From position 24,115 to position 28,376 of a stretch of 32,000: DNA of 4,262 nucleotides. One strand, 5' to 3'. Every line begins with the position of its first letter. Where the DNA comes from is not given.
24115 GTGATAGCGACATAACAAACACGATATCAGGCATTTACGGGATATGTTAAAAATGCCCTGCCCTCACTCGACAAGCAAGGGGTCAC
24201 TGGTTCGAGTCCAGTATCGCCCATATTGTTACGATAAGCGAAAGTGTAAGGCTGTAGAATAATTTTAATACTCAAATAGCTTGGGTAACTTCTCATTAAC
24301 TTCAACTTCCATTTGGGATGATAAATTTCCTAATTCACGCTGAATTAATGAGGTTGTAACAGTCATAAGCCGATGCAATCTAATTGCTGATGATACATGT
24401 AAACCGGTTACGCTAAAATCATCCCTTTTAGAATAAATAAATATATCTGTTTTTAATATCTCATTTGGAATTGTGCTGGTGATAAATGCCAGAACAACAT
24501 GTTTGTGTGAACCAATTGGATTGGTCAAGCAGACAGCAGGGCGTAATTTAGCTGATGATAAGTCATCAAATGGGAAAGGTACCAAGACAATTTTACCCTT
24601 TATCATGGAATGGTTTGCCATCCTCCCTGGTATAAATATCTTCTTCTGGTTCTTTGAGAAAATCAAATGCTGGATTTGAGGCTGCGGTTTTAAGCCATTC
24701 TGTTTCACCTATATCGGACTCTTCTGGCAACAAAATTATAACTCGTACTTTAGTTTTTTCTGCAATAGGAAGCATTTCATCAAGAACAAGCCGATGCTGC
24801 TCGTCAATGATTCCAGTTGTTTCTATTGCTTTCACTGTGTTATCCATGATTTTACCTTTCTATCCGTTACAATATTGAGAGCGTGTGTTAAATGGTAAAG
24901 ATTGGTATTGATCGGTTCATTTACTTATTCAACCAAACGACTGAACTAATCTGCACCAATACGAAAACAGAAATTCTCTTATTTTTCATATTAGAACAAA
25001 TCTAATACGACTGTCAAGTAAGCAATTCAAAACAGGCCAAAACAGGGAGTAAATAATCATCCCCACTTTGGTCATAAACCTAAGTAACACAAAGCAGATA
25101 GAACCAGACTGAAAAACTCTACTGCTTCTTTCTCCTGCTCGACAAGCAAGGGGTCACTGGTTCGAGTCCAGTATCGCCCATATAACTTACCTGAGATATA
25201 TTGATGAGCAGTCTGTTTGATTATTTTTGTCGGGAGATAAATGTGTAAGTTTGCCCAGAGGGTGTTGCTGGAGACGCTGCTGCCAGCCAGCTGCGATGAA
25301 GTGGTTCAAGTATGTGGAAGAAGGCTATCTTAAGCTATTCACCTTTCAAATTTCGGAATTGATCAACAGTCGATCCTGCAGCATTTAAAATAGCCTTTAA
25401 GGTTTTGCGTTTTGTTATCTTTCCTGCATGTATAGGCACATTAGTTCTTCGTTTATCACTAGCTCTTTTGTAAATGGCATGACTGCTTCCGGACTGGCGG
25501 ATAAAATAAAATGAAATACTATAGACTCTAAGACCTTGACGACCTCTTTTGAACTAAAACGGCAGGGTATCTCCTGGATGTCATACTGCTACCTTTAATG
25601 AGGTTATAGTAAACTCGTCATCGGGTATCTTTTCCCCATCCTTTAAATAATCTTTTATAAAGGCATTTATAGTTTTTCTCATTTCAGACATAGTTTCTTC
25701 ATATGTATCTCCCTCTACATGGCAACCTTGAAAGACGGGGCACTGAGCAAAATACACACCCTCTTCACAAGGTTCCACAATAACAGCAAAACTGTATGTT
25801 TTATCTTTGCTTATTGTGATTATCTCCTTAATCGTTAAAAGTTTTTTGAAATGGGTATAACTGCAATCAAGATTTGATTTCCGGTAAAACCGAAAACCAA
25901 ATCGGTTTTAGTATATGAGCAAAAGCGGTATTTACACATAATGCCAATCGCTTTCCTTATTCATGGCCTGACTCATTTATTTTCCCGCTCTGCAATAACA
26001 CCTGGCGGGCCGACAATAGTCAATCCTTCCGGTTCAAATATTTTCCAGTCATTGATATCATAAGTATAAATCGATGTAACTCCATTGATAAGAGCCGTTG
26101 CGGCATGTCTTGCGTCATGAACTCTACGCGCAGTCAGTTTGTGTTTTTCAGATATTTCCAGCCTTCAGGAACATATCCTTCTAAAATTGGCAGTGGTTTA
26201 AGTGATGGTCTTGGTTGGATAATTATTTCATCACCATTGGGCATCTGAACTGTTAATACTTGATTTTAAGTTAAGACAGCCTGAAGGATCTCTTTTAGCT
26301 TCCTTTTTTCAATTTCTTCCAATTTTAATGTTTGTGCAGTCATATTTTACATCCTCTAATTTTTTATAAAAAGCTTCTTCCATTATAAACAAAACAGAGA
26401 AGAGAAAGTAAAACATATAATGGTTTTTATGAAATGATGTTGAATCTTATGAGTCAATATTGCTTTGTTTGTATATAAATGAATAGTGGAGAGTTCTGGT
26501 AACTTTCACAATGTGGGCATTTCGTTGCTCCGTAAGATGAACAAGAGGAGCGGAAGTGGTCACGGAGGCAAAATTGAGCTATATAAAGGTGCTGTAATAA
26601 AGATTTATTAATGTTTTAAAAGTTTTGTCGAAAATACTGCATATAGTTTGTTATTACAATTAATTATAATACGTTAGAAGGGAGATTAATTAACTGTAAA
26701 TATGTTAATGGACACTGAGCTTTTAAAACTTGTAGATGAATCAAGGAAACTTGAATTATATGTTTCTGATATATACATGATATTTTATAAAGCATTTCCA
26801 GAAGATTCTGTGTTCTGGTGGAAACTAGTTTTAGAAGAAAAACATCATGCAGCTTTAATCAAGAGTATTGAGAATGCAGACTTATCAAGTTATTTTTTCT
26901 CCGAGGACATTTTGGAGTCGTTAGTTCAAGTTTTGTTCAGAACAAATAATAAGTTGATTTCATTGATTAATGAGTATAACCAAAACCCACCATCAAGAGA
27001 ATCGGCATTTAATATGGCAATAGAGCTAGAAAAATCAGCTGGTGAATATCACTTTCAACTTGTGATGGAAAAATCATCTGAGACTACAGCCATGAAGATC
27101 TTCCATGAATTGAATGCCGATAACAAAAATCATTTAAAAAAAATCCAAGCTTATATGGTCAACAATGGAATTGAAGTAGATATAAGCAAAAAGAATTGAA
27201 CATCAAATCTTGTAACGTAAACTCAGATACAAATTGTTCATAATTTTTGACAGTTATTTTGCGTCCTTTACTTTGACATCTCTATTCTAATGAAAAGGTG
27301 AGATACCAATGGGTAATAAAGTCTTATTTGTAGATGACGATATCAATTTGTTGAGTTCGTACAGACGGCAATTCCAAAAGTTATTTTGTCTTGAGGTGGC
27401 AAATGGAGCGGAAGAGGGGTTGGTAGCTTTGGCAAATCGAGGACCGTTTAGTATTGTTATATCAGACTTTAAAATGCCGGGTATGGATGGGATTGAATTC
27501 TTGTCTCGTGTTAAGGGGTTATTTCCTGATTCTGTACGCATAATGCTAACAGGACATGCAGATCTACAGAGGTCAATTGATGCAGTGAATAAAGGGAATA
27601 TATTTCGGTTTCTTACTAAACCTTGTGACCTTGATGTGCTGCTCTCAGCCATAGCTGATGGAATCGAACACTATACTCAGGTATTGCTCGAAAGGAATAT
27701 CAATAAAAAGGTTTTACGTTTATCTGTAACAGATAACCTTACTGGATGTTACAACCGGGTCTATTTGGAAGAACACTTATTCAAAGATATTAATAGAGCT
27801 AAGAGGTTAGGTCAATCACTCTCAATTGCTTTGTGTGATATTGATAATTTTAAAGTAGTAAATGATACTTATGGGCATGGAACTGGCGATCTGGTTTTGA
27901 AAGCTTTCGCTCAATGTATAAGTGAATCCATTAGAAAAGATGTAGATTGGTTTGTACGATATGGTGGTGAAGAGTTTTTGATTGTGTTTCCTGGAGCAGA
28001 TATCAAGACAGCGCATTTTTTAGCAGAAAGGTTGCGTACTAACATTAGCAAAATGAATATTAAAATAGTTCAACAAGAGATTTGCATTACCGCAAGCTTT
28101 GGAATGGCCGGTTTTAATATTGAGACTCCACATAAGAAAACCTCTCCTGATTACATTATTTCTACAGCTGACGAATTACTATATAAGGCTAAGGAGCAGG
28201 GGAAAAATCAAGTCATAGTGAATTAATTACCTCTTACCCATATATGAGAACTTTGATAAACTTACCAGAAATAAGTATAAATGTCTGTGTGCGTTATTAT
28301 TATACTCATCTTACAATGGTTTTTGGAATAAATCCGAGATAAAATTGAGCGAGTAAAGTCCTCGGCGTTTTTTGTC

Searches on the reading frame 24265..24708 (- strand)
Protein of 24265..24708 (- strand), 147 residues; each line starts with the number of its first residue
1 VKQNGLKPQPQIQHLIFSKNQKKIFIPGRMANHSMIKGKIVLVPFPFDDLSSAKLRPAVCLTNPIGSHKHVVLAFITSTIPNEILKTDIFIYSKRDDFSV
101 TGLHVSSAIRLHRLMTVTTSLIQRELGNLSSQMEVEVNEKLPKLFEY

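Call 9: search_protein_families(library=pfam, proteins=[window:24265-24708:-], max_evalue=0.001)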
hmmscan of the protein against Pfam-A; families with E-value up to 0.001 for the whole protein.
window:24265-24708:- (147 aa): 1 family
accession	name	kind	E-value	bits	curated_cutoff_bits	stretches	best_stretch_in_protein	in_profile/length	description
PF02452.23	PemK_toxin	-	1.6e-12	48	23.1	1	37-145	2-109/109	PemK-like, MazF-like toxin of type II toxin-antitoxin system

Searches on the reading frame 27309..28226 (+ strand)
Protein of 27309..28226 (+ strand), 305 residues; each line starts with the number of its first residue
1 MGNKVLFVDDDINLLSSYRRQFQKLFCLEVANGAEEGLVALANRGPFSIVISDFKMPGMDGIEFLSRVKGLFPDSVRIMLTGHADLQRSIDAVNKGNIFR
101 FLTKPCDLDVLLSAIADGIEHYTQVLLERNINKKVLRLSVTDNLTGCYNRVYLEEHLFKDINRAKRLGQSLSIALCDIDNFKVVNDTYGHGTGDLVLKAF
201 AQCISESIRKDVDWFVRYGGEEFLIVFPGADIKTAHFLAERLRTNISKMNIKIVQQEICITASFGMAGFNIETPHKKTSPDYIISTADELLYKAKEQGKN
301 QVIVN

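Call 9: search_protein_families(library=pfam, proteins=[window:27309-28226:+], max_evalue=0.001)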
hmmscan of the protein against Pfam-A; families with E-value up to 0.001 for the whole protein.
window:27309-28226:+ (305 aa): 2 families
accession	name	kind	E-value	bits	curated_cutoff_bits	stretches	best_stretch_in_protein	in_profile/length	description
PF00990.26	GGDEF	-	3.4e-42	144.4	23.8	1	140-301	2-161/161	Diguanylate cyclase, GGDEF domain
PF00072.30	Response_reg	-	9.3e-17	61.6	30.2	1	5-115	1-110/111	Response regulator receiver domain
